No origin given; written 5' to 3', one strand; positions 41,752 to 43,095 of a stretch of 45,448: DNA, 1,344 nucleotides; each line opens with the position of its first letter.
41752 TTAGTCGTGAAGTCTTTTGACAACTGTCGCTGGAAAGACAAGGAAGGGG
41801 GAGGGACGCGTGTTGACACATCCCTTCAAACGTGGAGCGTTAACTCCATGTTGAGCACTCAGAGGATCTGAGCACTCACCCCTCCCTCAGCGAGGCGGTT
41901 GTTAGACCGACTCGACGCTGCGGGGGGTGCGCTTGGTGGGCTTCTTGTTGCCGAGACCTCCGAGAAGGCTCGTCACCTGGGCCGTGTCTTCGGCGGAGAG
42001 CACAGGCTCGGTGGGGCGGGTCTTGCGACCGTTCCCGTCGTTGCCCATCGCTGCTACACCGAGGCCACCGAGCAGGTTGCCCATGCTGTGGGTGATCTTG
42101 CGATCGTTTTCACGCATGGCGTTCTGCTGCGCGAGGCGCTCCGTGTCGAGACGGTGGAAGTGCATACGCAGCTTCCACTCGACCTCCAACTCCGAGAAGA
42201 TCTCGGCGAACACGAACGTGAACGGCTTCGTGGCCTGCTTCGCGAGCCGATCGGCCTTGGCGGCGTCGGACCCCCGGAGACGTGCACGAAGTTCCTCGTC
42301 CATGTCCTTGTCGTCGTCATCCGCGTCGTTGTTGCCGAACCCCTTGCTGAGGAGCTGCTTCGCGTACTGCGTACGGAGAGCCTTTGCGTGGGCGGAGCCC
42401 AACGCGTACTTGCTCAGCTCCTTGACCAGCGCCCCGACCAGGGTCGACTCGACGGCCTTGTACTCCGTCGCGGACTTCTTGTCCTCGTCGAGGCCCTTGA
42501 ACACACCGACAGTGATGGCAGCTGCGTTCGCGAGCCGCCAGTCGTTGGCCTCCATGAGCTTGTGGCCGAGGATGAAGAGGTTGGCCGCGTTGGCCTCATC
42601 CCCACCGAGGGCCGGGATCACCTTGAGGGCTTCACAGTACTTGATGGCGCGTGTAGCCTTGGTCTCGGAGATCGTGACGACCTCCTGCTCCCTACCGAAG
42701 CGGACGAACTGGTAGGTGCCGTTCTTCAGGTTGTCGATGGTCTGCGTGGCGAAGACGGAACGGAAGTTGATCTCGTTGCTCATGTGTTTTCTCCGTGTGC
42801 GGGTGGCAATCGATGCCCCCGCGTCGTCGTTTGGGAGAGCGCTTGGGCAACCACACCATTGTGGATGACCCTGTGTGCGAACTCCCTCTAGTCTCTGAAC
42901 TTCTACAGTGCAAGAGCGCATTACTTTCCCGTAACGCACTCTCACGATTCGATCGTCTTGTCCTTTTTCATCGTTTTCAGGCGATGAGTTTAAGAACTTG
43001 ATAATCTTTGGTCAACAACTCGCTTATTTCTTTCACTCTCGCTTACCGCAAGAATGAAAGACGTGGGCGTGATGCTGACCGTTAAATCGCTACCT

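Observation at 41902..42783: GC3-saturated orphan gene inserted as a single-gene island between recR and a GIY-YIG gene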

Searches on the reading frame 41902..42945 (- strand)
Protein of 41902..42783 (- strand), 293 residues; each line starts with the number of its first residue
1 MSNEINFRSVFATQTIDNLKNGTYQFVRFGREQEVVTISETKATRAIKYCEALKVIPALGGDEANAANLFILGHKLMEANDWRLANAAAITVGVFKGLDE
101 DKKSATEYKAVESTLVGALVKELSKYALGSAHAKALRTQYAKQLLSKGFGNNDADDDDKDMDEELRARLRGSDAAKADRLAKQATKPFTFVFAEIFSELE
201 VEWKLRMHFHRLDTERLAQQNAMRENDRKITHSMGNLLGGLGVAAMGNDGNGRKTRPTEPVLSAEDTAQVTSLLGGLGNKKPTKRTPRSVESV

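Call 5: search_protein_families(library=pfam, proteins=[window:41902-42783:-, window:41902-42945:-], max_evalue=1)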
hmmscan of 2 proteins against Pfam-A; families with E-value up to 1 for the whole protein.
window:41902-42783:- (293 aa): 0 families

window:41902-42945:- (347 aa): 0 families

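Call 10: find_homologous_proteins(query=window:41902-42783:-, max_evalue=0.001)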
Query window:41902-42783:- (293 aa): 2 proteins with E <= 0.001 among 3407 candidates.
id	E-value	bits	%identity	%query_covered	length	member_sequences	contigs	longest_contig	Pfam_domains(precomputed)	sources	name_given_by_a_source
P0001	4.1e-138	477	76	100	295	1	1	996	-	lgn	-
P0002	4.0e-70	255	48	97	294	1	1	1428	-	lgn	-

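Call 11: search_protein_families(library=phrogs, proteins=[window:41902-42783:-], max_evalue=0.1)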
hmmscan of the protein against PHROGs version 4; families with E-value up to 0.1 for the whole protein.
window:41902-42783:- (293 aa): 0 families

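Call 12: search_solved_structures(query=window:41902-42783:-, max_evalue=1)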
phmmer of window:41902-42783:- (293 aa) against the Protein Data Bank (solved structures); distinct sequences matched with E-value up to 1: 2.
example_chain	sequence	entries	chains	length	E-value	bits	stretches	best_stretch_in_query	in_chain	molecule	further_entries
4unm_A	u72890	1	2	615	0.93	12.3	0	106-171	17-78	SECRETED PROTEIN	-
5lqi_A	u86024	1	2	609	0.97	12.3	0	106-171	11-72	Secreted protein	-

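Call 13: find_encoding_contigs(protein=P0001, flank=10000)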
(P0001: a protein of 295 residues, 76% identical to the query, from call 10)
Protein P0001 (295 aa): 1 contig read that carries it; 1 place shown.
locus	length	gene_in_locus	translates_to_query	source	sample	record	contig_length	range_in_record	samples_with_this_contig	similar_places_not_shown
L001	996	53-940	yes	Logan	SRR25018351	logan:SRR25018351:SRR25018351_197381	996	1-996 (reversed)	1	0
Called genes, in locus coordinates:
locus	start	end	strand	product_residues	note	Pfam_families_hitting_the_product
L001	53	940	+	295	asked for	-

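Call 14: find_encoding_contigs(protein=P0002, flank=10000)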
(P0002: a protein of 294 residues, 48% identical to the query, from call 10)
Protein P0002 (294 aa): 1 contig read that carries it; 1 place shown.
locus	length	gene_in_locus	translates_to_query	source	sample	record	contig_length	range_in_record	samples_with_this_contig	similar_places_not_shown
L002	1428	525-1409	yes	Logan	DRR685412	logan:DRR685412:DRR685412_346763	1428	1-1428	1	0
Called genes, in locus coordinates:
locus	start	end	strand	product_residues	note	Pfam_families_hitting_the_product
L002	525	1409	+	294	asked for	-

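Call 15: find_encoding_contigs(protein=window:41902-42783:-, flank=10000)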
Protein window:41902-42783:- (293 aa): no gene with exactly this product is on record in the collection.

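Call 23: find_related_loci(query=A1, collection=genome_contigs, flank=10000)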
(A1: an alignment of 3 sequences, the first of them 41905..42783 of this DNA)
Query A1 (293 aa) in genome_contigs; peptide patterns used: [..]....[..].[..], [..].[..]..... (x = any residue, [..] = any of these).
228 stretches matched a pattern, but none encodes a relative of the query by tblastn (E <= 1e-3).

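Call 24: find_related_loci(query=A1, collection=viral_contigs, flank=10000)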
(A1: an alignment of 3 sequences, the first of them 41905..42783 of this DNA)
Query A1 (293 aa) in viral_contigs; peptide patterns used: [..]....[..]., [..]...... (x = any residue, [..] = any of these).
208 stretches matched a pattern, but none encodes a relative of the query by tblastn (E <= 1e-3).

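Call 25: find_related_loci(query=A1, collection=metagenome_contigs, flank=10000)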
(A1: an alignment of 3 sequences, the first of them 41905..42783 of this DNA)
Query A1 (293 aa) in metagenome_contigs; peptide patterns used: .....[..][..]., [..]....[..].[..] (x = any residue, [..] = any of these).
526 stretches matched a pattern, but none encodes a relative of the query by tblastn (E <= 1e-3).

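Call 35: predict_structure(alignment_id=A1)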
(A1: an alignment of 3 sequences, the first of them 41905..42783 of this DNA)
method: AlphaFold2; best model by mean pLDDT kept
length: 293 residues; sequences in the alignment: 3
mean_pLDDT: 44.4   pTM: 0.32
mean pLDDT of the five models: 44.4, 43.2, 43.1, 39.9, 39.6
residues with pLDDT >= 90: 0; 70-90: 0; 50-70: 80; < 50: 213
segments of 3 or more residues with pLDDT < 50: 1-13, 28-34, 52-85, 101-103, 126-129, 137-165, 167-171, 173-218, 234-293
pLDDT, mean of each block of 10 residues (from residue 1): 33 52 51 48 54 43 38 37 48 53 49 51 50 49 38 42 46 46 36 43 44 47 57 48 36 35 44 41 33 28
secondary structure, 60 per line:
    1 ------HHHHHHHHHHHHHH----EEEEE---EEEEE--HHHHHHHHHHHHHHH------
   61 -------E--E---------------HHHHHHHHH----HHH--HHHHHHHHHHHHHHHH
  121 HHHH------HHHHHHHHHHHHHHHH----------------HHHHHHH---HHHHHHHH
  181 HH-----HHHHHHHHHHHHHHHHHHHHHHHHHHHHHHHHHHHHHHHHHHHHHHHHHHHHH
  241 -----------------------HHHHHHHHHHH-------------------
elements in order: H7-20 E25-29 E33-37 H40-54 H87-95 H105-124 H131-146 H163-169 H173-182 H188-240 H264-274
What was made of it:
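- Tried and rejected: AlphaFold2 with 3 sequences was unusable (pLDDT 44; call 35).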

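Call 36: search_protein_representatives(alignment_id=A1)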
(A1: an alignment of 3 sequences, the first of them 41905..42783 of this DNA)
Query: 3 sequences, 292 profile positions. Proteins with E-value up to 0.001 (for the whole library): 5; up to 1e-10: 3; up to 1e-30: 3. The best 5 are listed.
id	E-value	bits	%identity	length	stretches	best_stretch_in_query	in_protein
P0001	9.9e-169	576.6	-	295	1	2-292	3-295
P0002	1.8e-147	506.8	-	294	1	1-290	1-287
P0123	4.9e-32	127.9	-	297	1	3-287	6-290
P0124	2.1e-09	53.7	-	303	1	2-290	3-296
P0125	6.9e-05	38.8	-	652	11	79-112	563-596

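Call 38: find_encoding_contigs(protein=P0123, flank=10000)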
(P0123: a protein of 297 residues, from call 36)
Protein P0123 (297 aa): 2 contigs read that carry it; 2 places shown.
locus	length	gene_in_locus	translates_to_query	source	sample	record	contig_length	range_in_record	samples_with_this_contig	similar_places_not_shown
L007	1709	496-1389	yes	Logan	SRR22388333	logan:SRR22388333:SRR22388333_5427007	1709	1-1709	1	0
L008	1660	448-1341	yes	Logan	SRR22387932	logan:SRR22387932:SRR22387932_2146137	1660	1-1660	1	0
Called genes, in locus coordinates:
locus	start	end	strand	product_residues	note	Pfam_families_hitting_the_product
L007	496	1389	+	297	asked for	-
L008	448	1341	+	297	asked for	-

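Call 39: find_encoding_contigs(protein=P0124, flank=10000)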
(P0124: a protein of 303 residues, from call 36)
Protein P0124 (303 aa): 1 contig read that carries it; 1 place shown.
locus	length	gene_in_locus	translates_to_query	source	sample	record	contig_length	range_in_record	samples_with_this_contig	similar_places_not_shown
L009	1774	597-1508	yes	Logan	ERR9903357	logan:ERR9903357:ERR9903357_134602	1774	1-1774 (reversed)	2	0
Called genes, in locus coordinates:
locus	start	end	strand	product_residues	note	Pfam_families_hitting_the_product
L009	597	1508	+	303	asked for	-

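Call 47: find_homologous_proteins(query=A4, max_evalue=0.01)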
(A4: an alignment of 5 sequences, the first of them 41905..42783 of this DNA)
Query A4 (5 sequences) (293 aa, profile of the alignment): 4 proteins with E <= 0.01 among 8000 candidates.
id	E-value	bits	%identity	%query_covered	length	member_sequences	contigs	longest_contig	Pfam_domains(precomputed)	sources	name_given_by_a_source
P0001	1.2e-132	460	76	100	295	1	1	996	-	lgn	-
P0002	1.9e-132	459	48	97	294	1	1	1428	-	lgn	-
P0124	1.0e-104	368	23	96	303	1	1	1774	-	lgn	-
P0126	9.9e-90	319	25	97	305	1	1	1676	-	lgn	-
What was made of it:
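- The family has six members only, all inside this cassette (calls 10, 36, 47).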

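Call 48: find_encoding_contigs(protein=P0126, flank=10000)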
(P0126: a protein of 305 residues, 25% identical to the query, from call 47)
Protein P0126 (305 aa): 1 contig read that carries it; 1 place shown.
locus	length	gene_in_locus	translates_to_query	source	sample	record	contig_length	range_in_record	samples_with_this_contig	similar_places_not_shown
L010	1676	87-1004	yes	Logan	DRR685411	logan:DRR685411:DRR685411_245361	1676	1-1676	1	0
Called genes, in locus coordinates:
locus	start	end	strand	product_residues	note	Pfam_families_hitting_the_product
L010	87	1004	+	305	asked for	-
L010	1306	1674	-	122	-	?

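Call 65: search_solved_structures(query=A5, max_evalue=10)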
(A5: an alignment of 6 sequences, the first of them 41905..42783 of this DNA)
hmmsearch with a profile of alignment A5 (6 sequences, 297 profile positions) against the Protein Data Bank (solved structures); distinct sequences matched with E-value up to 10: 1.
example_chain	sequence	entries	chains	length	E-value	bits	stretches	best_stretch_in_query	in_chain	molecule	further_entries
2wzr_1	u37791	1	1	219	0.42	13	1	166-214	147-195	POLYPROTEIN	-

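Call 66: search_protein_families(library=pfam, alignment_id=A5, max_evalue=1)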
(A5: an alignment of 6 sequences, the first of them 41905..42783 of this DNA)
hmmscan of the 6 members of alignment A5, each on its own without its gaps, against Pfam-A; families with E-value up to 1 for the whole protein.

A. member 1, window:41905-42783:- (293 aa): 0 families

B. families by the number of members that match (of 6 scanned): 3 families
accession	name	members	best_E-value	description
PF20815.3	GIY_YIG_2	1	0.07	GIY-YIG catalytic domain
PF24465.1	Tri-helical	1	0.45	Tri-helical domain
PF12557.13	Co_AT_N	1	0.47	Cob(I)alamin adenosyltransferase N terminal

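Call 67: search_protein_families(library=padloc, alignment_id=A5, max_evalue=1)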
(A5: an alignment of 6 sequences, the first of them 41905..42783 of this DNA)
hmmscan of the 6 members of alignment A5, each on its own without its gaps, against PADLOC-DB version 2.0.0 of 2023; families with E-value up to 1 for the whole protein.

A. member 1, window:41905-42783:- (293 aa): 1 family
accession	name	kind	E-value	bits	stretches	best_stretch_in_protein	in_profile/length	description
PDLC04208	HEC-01B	-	0.019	13.1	1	177-221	49-93/157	-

B. families by the number of members that match (of 6 scanned): 2 families
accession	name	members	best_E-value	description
PDLC01679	Cas13-ApeA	1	0.0025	Cas13-ApeA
PDLC04208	HEC-01B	1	0.019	-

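Call 68: search_protein_families(library=ncbifam, alignment_id=A5, max_evalue=1)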
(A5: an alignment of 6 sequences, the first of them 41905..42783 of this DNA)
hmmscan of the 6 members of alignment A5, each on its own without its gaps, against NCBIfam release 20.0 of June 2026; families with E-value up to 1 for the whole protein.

A. member 1, window:41905-42783:- (293 aa): 0 families

B. families by the number of members that match (of 6 scanned): 1 family
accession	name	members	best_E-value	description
NF047837.1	UDPAcbARedWbcJ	1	0.16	UDP-2-acetamido-2,6-beta-L-arabino-hexul-4-ose reductase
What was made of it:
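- Checked: No hit in Pfam, PHROGs, NCBIfam, PADLOC or PDB sequences (calls 5, 11, 12, 65-68).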

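Call 71: predict_structure(alignment_id=A5)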
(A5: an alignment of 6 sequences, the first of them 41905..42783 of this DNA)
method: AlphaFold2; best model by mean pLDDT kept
length: 293 residues; sequences in the alignment: 6
mean_pLDDT: 61.5   pTM: 0.55
mean pLDDT of the five models: 61.5, 59.9, 54.6, 47.2, 42.7
residues with pLDDT >= 90: 0; 70-90: 110; 50-70: 72; < 50: 111
segments of 3 or more residues with pLDDT < 50: 56-68, 129-183, 242-260, 275-293
pLDDT, mean of each block of 10 residues (from residue 1): 59 68 74 80 82 50 40 57 78 83 73 83 65 44 37 41 45 41 62 86 87 86 80 58 46 44 52 48 41 37
secondary structure, 60 per line:
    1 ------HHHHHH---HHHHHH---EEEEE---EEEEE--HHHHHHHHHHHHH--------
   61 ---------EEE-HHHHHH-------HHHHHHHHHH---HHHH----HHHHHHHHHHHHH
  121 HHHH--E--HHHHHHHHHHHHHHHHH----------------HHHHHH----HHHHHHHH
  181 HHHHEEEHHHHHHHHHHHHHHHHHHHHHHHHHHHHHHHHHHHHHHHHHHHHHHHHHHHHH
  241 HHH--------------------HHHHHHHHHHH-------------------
elements in order: H7-12 H16-21 E25-29 E33-37 H40-52 E70-72 H74-79 H87-96 H100-103 H108-124 H130-146 H163-168 H173-184 E185-187 H188-243 H264-274
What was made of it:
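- Tried and rejected: With 6 sequences it reached pLDDT 61.5 and pTM 0.55 (call 71).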

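Call 75: fold_search(model_id=the predicted structure, library=pdb)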
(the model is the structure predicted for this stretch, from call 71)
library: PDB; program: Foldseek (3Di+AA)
matches with E <= 10: 59; with E <= 0.001: 0
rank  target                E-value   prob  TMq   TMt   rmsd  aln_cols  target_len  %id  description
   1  6sg9_FI               1.5e+00  0.01  0.08  0.07  31.1       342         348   15  Head domain of the mt-SSU assemblosome from Trypanosoma brucei (released 2019-09-18)
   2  9ngy_AP1              3.2e+00  0.02  0.11  0.09  28.2       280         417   15  In situ cryo-EM structure of protochannel (DotA-IcmX) of the Legionella Dot/Icm T4SS machine (released 2025-09-17)
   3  4ev6_A                3.4e+00  0.04  0.18  0.17  15.3       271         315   12  The complete structure of CorA magnesium transporter from Methanocaldococcus jannaschii (released 2012-10-31)
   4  2pwo_A                3.6e+00  0.04  0.12  0.21  16.7       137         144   11  Crystal Structure of HIV-1 CA146 A92E Psuedo Cell (released 2007-09-25)
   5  9dei_D                3.6e+00  0.02  0.13  0.11  21.0       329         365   12  Trypanosoma brucei mitochondrial RNA-editing catalytic complex 1, U-deletion (RECC1) (released 2026-01-21)
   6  8v5c_B                3.8e+00  0.02  0.10  0.14  19.0       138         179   17  IpaD (122-321) Bound to Deoxycholate (released 2024-08-21)
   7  6ecn_F                4.1e+00  0.03  0.12  0.21  16.9       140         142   10  HIV-1 CA 1/2-hexamer-EE (released 2019-08-21)
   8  5gw0_D                4.3e+00  0.04  0.12  0.20  19.7       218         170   12  Crystal structure of SNX16 PX-Coiled coil (released 2017-09-13)
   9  4zws_A                4.6e+00  0.06  0.16  0.29  10.6       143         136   15  Crystal Structure of the Bacteriophage T4 recombination mediator protein UvsY, Lattice Type III (released 2016-03-02)
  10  3mge                  4.8e+00  0.02  0.11  0.14  16.8       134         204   12  X-ray Structure of Hexameric HIV-1 CA (released 2010-07-21)
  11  4hgo_A                5.1e+00  0.01  0.09  0.12  13.8       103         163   10  2-keto-3-deoxy-D-glycero-D-galactonononate-9-phosphate phosphohydrolase from Bacteroides thetaiotaomicron in complex w (released 2013-08-21)
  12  3chu_A                5.1e+00  0.01  0.08  0.08  19.9       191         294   13  Crystal Structure of Di-iron Aurf (released 2008-05-27)
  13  5f3p_A                5.4e+00  0.02  0.13  0.18  23.9       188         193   13  Crystal structure of a noncanonical Dicer protein from Entamoeba histolytica (released 2017-02-08)
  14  1m9x_D                5.7e+00  0.02  0.12  0.22  16.3       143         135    9  X-ray crystal structure of Cyclophilin A/HIV-1 CA N-terminal domain (1-146) M-type H87A,A88M,G89A Complex. (released 2003-05-27)
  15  6skm_A                5.7e+00  0.01  0.10  0.12  17.4       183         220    9  Structure of the native full-length HIV-1 capsid protein A92E in helical assembly (-13,12) (released 2020-08-26)
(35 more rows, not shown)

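Call 76: fold_search(model_id=the predicted structure, library=viral)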
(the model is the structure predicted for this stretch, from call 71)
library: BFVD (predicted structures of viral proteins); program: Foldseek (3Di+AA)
matches with E <= 10: 72; with E <= 0.001: 0
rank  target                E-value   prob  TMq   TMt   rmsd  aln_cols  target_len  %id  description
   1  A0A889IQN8            1.1e+00  0.03  0.11  0.13  18.2       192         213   14  (no name in the UniProt tables at hand)
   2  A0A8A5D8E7            1.8e+00  0.03  0.15  0.08  18.3       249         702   12  (no name in the UniProt tables at hand)
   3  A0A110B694            1.8e+00  0.03  0.13  0.05  31.9       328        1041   13  (no name in the UniProt tables at hand)
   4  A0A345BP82            1.9e+00  0.03  0.08  0.05  20.2       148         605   16  (no name in the UniProt tables at hand)
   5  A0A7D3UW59            2.0e+00  0.06  0.11  0.05  27.4       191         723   14  Capsid protein [Parvoviridae sp.]
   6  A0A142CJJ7            2.0e+00  0.02  0.08  0.11  21.4       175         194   10  (no name in the UniProt tables at hand)
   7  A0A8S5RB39            2.0e+00  0.02  0.11  0.12  25.0       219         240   10  Uncharacterized protein [virus sp. ctRTq15]
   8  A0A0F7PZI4            2.3e+00  0.03  0.10  0.12  22.4       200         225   12  Uncharacterized protein (Fragment) [Cellulophaga phage Mariner]
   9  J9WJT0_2              2.3e+00  0.03  0.14  0.05  28.2       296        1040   14  p1a [Citrus tristeza virus]
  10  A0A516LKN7            2.3e+00  0.02  0.13  0.13  39.6       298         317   12  (no name in the UniProt tables at hand)
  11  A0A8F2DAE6            2.3e+00  0.02  0.10  0.13  19.5       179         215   14  Ribbon-helix-helix DNA binding domain protein [Gordonia phage VanLee]
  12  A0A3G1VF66            2.4e+00  0.02  0.13  0.13  20.8       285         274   12  Replication protein 1a (Fragment) [Brome mosaic virus]
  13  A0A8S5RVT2            2.5e+00  0.04  0.16  0.04  28.3       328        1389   15  Uncharacterized protein [Siphoviridae sp. ctHip2]
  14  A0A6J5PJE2            2.7e+00  0.02  0.11  0.14  28.5       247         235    9  Uncharacterized protein [uncultured Caudovirales phage]
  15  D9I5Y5                2.7e+00  0.01  0.08  0.08  30.4       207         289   15  Srd putative anti-sigma factor [Acinetobacter phage 133]
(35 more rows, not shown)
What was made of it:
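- Tried and rejected: Foldseek against PDB and BFVD found nothing with E < 1 (calls 75, 76).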

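Call 98: search_dna_similar(query=window:41905-42783:-, collection=phages, mode=protein, max_evalue=0.01)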
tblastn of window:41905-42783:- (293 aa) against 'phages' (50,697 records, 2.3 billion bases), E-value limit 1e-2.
No match.

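Call 99: search_dna_similar(query=window:41905-42783:-, collection=plasmids, mode=protein, max_evalue=0.01)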
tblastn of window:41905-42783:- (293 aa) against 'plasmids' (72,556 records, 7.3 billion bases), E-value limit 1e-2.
No match.
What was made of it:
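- On Recently acquired genomic island: Nothing was found in GTDB genomes, IMG/VR, JGI metagenomes, phages or plasmids (calls 10, 23-25, 36, 47, 98, 99).
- No donor homologue was found anywhere (calls 10, 23-25, 36, 47, 98, 99).
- Tried and rejected: GTDB genomes, IMG/VR and JGI metagenomes searched with the protein profile returned nothing (calls 23-25). tblastn against phages and plasmids returned nothing (calls 98, 99).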
